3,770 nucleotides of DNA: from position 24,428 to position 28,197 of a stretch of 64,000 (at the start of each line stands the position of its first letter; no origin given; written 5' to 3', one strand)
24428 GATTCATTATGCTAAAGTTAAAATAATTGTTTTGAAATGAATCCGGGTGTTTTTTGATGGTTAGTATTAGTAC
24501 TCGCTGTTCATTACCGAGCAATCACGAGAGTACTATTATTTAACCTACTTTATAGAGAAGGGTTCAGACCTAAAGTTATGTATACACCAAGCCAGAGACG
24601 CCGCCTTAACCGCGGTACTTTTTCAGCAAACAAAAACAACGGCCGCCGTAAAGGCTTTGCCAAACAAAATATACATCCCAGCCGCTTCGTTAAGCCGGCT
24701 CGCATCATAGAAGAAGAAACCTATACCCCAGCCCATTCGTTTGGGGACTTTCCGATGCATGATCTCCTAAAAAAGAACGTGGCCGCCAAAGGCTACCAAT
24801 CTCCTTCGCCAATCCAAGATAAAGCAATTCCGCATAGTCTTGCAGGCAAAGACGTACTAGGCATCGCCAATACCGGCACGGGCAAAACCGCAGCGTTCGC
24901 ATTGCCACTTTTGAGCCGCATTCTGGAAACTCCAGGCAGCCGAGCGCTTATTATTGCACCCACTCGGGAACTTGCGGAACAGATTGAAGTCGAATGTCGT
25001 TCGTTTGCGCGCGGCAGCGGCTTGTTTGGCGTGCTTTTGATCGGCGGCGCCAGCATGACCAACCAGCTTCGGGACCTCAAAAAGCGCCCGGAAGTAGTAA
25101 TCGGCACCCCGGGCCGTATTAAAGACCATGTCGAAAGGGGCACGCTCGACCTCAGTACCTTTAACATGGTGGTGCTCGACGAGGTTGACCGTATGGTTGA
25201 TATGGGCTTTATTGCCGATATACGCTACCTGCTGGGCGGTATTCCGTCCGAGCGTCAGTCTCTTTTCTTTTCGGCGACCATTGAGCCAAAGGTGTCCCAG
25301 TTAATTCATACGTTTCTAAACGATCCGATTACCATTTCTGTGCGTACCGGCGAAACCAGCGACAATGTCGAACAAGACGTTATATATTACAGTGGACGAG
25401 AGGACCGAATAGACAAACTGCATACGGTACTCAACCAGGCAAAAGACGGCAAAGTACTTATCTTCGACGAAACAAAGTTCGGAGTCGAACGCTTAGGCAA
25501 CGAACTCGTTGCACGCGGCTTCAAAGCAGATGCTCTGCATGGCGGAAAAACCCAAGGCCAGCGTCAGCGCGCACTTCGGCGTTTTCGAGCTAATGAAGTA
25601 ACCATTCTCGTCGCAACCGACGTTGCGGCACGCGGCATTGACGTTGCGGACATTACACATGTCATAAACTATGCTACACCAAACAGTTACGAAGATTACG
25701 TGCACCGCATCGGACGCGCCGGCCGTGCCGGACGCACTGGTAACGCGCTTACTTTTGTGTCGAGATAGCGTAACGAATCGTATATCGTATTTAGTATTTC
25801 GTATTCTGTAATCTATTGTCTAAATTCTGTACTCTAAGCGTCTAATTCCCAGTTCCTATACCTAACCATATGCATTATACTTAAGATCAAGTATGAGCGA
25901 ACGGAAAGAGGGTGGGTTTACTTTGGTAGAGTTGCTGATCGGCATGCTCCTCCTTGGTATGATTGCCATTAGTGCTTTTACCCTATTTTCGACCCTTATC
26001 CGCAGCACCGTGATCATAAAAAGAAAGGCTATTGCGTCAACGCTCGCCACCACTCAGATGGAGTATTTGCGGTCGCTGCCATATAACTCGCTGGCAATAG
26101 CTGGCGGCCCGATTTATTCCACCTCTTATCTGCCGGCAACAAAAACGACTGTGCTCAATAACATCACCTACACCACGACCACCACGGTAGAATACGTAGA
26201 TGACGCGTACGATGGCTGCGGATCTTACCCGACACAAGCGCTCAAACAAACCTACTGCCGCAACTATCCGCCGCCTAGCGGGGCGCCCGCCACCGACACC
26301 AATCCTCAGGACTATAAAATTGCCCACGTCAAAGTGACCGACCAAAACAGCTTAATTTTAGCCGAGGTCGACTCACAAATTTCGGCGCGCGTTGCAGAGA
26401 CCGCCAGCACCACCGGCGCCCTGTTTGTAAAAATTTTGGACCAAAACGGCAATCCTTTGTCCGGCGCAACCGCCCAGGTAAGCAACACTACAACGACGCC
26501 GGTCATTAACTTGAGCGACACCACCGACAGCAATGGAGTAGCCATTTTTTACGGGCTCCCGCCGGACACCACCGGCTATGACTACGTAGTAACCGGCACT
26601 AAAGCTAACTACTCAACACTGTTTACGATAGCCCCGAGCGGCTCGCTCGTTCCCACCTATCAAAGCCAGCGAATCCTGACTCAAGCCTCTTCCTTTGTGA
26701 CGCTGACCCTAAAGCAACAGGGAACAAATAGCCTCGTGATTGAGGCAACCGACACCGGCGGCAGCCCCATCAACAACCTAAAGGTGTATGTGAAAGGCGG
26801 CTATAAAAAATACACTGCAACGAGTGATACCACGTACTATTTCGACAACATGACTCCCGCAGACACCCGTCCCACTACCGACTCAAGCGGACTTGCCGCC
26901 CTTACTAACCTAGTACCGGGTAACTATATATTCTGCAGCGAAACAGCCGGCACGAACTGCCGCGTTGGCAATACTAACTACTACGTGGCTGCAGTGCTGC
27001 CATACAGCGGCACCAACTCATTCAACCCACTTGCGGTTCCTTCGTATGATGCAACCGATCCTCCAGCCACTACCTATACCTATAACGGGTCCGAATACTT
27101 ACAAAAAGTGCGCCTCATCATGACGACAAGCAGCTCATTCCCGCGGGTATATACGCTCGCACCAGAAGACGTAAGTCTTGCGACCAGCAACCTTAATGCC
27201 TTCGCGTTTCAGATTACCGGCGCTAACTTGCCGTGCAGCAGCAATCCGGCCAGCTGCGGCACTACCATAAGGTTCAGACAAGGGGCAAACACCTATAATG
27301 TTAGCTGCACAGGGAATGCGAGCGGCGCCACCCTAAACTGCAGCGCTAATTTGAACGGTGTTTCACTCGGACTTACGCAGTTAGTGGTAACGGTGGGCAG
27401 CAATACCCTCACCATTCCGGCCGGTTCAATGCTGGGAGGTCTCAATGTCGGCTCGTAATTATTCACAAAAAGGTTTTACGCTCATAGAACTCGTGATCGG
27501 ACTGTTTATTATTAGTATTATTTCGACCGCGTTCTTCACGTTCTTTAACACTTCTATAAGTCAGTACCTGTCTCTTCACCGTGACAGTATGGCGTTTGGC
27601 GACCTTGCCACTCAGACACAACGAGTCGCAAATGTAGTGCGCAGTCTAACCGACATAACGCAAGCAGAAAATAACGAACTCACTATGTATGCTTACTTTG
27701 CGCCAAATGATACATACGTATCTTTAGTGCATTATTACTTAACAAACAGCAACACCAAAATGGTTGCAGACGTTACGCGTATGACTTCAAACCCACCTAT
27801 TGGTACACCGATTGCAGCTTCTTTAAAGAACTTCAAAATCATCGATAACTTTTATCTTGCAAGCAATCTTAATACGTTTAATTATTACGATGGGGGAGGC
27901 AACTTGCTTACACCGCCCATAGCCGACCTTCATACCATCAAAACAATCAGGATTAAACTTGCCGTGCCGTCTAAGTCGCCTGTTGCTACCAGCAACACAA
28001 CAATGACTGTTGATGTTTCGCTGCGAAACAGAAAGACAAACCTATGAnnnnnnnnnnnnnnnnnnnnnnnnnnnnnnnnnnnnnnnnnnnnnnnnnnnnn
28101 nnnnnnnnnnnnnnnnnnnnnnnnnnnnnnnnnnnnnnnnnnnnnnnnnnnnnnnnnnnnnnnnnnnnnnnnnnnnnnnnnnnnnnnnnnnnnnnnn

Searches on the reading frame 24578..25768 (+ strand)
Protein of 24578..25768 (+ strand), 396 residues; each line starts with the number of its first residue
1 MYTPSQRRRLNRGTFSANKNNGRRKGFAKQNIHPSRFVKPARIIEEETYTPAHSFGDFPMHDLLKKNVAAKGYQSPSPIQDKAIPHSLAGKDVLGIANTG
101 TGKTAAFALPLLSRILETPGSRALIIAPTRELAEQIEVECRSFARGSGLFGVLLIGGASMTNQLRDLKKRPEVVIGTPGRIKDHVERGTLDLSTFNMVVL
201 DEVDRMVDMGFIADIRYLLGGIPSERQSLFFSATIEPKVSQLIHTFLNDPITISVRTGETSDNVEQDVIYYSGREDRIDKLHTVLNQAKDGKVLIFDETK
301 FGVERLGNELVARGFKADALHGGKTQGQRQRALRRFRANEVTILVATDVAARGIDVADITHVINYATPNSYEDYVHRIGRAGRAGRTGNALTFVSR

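Call 41: search_protein_families(library=pfam, proteins=[window:24578-25768:+], max_evalue=0.001)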
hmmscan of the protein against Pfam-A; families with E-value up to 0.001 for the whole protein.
window:24578-25768:+ (396 aa): 3 families
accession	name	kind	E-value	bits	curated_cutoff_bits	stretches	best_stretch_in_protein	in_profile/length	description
PF00270.35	DEAD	-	2.8e-46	157.8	26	1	77-240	1-165/167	DEAD/DEAH box helicase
PF00271.37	Helicase_C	-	1.1e-32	112.9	23.5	1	277-385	2-110/110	Helicase conserved C-terminal domain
PF04851.21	ResIII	-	3.3e-07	30.8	22.5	1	96-235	29-162/164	Type III restriction enzyme, res subunit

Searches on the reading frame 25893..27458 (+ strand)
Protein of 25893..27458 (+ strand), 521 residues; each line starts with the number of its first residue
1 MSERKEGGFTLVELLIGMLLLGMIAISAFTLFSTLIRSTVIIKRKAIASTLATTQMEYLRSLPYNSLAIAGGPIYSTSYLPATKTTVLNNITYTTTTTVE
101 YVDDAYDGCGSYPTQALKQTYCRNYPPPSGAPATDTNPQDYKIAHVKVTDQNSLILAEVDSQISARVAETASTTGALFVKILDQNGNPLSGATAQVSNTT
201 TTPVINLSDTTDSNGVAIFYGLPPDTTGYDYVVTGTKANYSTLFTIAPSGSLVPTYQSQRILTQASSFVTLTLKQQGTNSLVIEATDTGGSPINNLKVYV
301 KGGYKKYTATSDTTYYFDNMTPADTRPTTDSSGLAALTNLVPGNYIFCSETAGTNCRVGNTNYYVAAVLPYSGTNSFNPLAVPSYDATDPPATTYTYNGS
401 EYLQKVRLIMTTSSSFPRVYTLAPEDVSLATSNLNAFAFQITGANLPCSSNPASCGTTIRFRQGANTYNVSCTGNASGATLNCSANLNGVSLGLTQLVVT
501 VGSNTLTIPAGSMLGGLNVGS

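Call 41: search_protein_families(library=pfam, proteins=[window:25893-27458:+], max_evalue=0.001)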
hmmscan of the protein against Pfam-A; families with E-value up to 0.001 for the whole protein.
window:25893-27458:+ (521 aa): 4 families
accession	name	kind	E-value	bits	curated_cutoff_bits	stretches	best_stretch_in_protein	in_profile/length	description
PF17802.7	SpaA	-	3.4e-07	30.8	23.1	0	182-238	8-61/91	Prealbumin-like fold domain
PF13620.12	CarboxypepD_reg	-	2.5e-06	28.2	32.3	0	180-235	5-58/82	Carboxypeptidase regulatory-like domain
PF07963.17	N_methyl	-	6.5e-06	25.9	21.2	1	4-29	2-27/27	Prokaryotic N-terminal methylation motif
PF24107.1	DUF7382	-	0.00026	21.2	27.4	0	157-217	4-62/65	Domain of unknown function (DUF7382)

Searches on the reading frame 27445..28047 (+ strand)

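Call 41: search_protein_families(library=pfam, proteins=[window:27445-28047:+], max_evalue=0.001)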
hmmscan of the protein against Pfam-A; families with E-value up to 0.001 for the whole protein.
window:27445-28047:+ (200 aa): 1 family
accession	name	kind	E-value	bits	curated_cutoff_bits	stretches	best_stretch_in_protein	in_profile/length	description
PF07963.17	N_methyl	-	4.7e-08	32.7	21.2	1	7-29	3-25/27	Prokaryotic N-terminal methylation motif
